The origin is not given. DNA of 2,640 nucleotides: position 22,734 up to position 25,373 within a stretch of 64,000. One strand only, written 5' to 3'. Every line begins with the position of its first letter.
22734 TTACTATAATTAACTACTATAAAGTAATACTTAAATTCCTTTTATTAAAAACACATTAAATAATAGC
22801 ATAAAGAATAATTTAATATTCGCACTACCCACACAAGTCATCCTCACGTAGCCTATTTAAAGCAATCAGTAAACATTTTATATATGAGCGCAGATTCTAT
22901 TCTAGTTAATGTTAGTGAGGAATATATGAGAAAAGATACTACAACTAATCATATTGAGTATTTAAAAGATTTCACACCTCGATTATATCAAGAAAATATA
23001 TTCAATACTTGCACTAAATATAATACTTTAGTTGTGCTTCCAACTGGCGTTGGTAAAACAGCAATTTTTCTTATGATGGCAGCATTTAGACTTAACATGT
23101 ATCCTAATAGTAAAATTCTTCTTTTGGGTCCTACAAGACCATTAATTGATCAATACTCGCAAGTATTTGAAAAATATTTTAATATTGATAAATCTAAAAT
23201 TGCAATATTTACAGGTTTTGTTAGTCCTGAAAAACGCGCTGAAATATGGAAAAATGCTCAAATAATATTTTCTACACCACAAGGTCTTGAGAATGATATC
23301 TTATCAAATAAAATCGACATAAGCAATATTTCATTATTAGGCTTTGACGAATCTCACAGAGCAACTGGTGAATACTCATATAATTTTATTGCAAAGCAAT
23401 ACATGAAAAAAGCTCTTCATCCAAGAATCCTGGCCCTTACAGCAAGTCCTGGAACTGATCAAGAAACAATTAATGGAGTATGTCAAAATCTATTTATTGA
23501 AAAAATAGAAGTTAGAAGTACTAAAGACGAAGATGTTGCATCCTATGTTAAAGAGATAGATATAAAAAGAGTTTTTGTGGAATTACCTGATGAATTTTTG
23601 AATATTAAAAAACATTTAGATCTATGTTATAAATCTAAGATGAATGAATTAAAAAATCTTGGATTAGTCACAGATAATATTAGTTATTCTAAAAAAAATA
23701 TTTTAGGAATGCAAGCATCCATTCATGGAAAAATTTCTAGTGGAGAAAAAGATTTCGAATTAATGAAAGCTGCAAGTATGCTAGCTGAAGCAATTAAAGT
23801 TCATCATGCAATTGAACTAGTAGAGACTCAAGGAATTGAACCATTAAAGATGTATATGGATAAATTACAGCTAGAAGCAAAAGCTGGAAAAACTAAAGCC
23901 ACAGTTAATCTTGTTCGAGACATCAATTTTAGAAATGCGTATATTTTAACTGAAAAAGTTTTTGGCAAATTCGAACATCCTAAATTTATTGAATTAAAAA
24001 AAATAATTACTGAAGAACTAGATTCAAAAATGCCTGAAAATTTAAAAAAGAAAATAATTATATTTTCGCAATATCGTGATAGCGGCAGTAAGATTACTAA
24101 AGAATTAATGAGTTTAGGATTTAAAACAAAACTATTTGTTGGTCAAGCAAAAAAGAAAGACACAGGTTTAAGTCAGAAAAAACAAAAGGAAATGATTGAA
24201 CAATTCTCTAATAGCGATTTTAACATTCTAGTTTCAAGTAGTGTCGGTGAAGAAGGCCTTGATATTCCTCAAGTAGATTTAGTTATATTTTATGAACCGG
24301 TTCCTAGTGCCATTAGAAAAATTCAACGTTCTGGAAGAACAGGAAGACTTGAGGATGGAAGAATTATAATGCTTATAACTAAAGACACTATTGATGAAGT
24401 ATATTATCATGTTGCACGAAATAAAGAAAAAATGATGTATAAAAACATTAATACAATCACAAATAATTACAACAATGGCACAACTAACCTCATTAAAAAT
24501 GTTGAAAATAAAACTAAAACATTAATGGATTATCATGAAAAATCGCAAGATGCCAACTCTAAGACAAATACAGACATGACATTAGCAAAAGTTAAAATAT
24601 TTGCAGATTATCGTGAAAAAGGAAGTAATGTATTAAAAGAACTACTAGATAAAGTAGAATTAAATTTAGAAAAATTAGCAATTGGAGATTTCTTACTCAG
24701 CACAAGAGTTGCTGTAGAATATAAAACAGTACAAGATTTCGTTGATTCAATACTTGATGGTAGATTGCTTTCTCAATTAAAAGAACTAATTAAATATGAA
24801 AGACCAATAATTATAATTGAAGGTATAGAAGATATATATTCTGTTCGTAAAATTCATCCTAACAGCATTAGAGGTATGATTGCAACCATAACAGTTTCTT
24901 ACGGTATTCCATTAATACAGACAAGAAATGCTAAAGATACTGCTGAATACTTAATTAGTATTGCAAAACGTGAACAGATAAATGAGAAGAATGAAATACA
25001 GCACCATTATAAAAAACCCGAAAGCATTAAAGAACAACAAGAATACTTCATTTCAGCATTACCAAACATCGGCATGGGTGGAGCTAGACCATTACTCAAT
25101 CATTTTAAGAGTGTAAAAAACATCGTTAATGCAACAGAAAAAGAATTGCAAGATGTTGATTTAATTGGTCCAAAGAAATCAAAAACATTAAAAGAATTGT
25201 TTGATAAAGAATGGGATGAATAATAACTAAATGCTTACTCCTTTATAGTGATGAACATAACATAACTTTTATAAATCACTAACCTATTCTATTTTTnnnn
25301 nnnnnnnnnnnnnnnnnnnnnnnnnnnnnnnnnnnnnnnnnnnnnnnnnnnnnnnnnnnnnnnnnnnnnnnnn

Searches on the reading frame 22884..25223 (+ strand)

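Call 34: search_protein_families(library=pfam, proteins=[window:22884-25223:+], max_evalue=0.00001)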
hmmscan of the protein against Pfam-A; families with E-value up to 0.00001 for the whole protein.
window:22884-25223:+ (779 aa): 6 families
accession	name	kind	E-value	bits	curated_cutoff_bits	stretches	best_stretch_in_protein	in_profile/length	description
PF02732.21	ERCC4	-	2.2e-28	99.3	24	1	575-691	2-138/140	ERCC4 domain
PF21210.2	RNA_helicase_helical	-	1.5e-22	80.1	27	1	248-352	3-106/108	Putative ATP-dependent RNA helicase, helical bundle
PF00271.37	Helicase_C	-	3e-22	79.4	23.5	1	384-489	11-109/110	Helicase conserved C-terminal domain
PF00270.35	DEAD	-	6.4e-22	78.5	26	1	35-193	3-164/167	DEAD/DEAH box helicase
PF04851.21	ResIII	-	1.3e-18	67.9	22.5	1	31-189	3-162/164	Type III restriction enzyme, res subunit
PF12826.13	HHH_2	-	2e-07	31.5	27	1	726-777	8-59/64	Helix-hairpin-helix motif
